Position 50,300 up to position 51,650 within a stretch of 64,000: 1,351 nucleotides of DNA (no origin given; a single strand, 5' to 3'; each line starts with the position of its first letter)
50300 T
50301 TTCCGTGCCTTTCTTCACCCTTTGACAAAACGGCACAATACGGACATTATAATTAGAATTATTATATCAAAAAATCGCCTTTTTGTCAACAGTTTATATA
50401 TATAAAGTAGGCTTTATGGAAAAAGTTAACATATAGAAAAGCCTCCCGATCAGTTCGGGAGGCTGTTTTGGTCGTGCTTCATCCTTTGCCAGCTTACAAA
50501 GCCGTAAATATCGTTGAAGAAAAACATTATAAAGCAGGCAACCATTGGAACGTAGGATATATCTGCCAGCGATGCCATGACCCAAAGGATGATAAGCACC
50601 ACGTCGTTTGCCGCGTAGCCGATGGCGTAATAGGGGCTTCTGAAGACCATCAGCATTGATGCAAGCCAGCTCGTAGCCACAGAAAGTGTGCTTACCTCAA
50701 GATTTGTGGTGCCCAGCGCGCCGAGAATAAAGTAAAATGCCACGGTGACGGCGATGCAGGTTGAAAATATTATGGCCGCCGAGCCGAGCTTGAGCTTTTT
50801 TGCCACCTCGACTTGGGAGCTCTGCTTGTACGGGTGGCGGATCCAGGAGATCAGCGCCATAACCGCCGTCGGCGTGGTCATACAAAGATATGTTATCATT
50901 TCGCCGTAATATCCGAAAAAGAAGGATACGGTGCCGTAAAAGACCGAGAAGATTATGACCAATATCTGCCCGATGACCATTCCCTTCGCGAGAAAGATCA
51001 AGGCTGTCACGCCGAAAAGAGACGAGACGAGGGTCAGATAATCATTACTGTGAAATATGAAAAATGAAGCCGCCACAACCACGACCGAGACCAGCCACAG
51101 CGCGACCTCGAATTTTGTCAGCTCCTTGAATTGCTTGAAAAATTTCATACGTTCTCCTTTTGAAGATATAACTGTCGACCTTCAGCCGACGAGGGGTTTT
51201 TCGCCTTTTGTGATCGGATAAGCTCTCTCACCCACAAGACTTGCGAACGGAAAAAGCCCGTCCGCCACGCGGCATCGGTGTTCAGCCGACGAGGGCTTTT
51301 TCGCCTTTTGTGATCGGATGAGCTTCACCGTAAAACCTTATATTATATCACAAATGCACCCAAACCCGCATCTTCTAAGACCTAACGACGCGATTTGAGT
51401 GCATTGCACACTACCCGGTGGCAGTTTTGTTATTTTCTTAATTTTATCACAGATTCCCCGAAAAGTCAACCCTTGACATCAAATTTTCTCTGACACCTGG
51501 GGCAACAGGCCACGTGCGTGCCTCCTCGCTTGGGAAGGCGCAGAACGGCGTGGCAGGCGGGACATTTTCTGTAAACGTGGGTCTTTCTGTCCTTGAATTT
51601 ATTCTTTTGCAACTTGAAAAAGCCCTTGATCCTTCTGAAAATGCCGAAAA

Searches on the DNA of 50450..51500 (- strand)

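Call 4: search_rna_families(source=window, start=51100, end=51480, threshold=evalue, max_evalue=10, show_alignments=4)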
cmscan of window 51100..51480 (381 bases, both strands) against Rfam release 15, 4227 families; matches with E-value up to 10: 0.
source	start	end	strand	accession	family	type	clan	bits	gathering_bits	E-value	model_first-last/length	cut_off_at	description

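Call 34: search_rna_families(source=L015, start=1380, end=1510, threshold=evalue, max_evalue=10, show_alignments=3)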
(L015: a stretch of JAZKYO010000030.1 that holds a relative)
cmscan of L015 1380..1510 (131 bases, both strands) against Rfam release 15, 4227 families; matches with E-value up to 10: 3.
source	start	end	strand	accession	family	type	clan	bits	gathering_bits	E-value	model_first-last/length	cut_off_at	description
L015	1404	1491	+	RF02892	SR6_antitoxin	Gene; antisense;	-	12.9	55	7.3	1-104/104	no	Bacillus SR6 antitoxin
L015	1470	1510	+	RF00586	SNORA12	Gene; snRNA; snoRNA; HACA-box;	-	12.6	45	1.6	1-40/148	3'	Small nucleolar RNA SNORA12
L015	1382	1429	+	RF02211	ZFAT-AS1_1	Gene; lncRNA;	-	9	80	8.4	26-79/79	no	ZFAT antisense RNA 1 conserved region 1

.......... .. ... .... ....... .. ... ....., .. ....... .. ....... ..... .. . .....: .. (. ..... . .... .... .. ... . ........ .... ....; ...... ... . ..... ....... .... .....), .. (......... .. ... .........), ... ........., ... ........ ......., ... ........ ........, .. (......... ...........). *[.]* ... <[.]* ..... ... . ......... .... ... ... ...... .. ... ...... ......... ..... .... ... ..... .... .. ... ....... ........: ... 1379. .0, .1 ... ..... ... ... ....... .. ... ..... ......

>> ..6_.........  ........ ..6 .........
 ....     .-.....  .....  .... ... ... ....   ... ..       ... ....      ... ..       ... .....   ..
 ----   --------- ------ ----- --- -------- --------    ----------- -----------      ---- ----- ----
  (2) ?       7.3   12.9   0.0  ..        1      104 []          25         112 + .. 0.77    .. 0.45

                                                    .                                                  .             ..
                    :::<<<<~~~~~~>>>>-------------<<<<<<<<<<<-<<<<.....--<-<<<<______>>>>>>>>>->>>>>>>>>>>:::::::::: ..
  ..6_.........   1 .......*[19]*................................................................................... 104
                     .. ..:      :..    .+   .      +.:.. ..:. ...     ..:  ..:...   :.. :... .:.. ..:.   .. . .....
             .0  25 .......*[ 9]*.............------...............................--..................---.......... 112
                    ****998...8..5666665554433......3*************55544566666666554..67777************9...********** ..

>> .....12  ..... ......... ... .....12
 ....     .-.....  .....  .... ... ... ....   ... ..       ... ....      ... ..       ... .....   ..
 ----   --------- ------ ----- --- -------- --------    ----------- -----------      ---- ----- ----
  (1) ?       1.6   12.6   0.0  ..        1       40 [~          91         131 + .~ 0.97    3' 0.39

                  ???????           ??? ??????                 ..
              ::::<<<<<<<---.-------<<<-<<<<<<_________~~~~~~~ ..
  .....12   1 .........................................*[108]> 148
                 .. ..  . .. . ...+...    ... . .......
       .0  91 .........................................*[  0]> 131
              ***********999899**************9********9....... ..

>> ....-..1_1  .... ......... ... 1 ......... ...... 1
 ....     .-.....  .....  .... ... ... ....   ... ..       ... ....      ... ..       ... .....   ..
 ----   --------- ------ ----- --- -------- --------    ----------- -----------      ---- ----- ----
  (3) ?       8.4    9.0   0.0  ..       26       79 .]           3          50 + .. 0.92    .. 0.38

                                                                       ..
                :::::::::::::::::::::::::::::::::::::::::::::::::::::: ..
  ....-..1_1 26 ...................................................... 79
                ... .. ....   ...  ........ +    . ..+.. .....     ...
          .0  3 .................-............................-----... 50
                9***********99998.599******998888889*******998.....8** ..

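Call 35: search_rna_families(sources=[L001, L004, L008, L012, L013, L021, L023, L030, L038, L058, L065, L085, L086, L084, L009, L024], threshold=gathering)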
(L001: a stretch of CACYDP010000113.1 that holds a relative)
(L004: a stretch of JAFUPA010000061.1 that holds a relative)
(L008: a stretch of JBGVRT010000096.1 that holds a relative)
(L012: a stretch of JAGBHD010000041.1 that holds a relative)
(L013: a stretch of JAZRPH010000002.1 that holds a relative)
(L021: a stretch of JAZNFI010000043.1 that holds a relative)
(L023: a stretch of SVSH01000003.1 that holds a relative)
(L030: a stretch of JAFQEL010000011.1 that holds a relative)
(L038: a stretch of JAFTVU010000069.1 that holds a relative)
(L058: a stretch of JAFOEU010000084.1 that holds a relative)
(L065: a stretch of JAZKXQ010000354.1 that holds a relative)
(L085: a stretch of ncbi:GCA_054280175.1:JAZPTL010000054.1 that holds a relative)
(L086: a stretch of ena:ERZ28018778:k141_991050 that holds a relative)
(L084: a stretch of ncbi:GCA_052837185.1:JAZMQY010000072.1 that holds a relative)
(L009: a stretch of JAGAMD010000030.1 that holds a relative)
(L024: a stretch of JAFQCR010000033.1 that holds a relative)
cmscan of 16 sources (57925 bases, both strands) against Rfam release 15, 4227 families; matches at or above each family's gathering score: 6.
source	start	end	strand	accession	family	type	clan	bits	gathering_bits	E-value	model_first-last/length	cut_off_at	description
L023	2276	2442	+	RF00168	Lysine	Cis-reg; riboswitch;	-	80.6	30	1.6e-19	1-182/182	no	Lysine riboswitch aptamer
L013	2289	2362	+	RF00005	tRNA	Gene; tRNA;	CL00001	71.7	29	9.5e-14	1-71/71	no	tRNA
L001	3190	3263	+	RF00005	tRNA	Gene; tRNA;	CL00001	63.7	29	1.5e-11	1-71/71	no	tRNA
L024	831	925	-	RF00504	Glycine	Cis-reg; riboswitch;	CL00125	62.6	32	1.2e-10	1-94/94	no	Glycine riboswitch aptamer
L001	3078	3148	+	RF00005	tRNA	Gene; tRNA;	CL00001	59.8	29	1.8e-10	1-71/71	no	tRNA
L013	2558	2629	+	RF00005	tRNA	Gene; tRNA;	CL00001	56.3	29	1.7e-09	1-71/71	no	tRNA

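Call 43: build_rna_model(alignment_id=A1, structure=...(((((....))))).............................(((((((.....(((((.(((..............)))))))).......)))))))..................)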
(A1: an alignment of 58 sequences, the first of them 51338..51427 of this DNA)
Model R1 built from alignment A1 (58 sequences, 121 columns); structure: as given.
model positions 85; base pairs 20; branch points 1; effective number of sequences 2.76; information 0.669 bits per position. Calibrated on 0.2 Mb of random sequence (short: E-values are rough).
structure used (alignment columns):
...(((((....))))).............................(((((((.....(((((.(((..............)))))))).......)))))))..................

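Call 44: search_with_rna_model(model_id=R1, source=window, max_evalue=10, show_alignments=2)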
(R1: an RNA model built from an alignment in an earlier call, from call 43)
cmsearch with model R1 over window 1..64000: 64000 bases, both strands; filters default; matches with E-value up to 10: 1.
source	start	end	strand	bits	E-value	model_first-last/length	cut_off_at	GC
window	51347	51427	-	75.9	4e-16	1-85/85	no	0.49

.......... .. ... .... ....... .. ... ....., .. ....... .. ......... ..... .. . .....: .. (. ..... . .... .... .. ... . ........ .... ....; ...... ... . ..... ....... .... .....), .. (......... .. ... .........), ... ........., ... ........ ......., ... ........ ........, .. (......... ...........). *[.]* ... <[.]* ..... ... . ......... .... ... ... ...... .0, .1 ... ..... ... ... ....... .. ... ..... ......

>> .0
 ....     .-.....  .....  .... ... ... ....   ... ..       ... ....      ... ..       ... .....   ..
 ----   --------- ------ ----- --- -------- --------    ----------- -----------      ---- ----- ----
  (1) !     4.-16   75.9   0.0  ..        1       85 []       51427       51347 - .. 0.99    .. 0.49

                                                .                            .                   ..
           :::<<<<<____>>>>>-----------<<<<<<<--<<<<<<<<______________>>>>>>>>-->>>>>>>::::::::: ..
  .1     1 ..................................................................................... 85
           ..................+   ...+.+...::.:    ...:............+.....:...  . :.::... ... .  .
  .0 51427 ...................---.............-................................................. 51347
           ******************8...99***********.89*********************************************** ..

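Call 45: search_with_rna_model(model_id=R1, source=window, start=51100, end=51500, filters=off, max_evalue=10)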
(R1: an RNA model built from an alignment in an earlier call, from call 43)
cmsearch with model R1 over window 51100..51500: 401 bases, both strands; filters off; matches with E-value up to 10: 11.
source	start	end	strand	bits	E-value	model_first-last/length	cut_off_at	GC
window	51347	51427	-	75.9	2.5e-18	1-85/85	no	0.49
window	51213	51281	-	4.5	0.19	1-85/85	no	0.58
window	51408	51439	+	3.7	0.3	1-85/85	no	0.41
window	51117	51130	+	1.4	1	46-59/85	no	0.5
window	51353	51402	+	-1.1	4.1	26-76/85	no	0.5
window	51159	51164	+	-1.5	5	54-59/85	no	0.17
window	51135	51169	-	-1.7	5.5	1-85/85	no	0.26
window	51259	51305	+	-1.8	5.8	1-85/85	no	0.68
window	51486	51494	-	-2.1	7.2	51-59/85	no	0.44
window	51333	51346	+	-2.3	8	1-85/85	no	0.14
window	51481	51491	+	-2.5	8.9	1-85/85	no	0.18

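Call 52: search_dna_similar(query=window:51149-51346:-, collection=plasmids, mode=distant, max_evalue=0.01, max_rows=10)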
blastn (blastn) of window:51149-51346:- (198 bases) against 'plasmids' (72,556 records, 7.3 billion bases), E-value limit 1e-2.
No match.

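Call 53: search_dna_similar(query=window:51149-51346:-, collection=phages, mode=distant, max_evalue=0.01, max_rows=10)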
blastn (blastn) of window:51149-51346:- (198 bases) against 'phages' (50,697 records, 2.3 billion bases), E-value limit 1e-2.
No match.
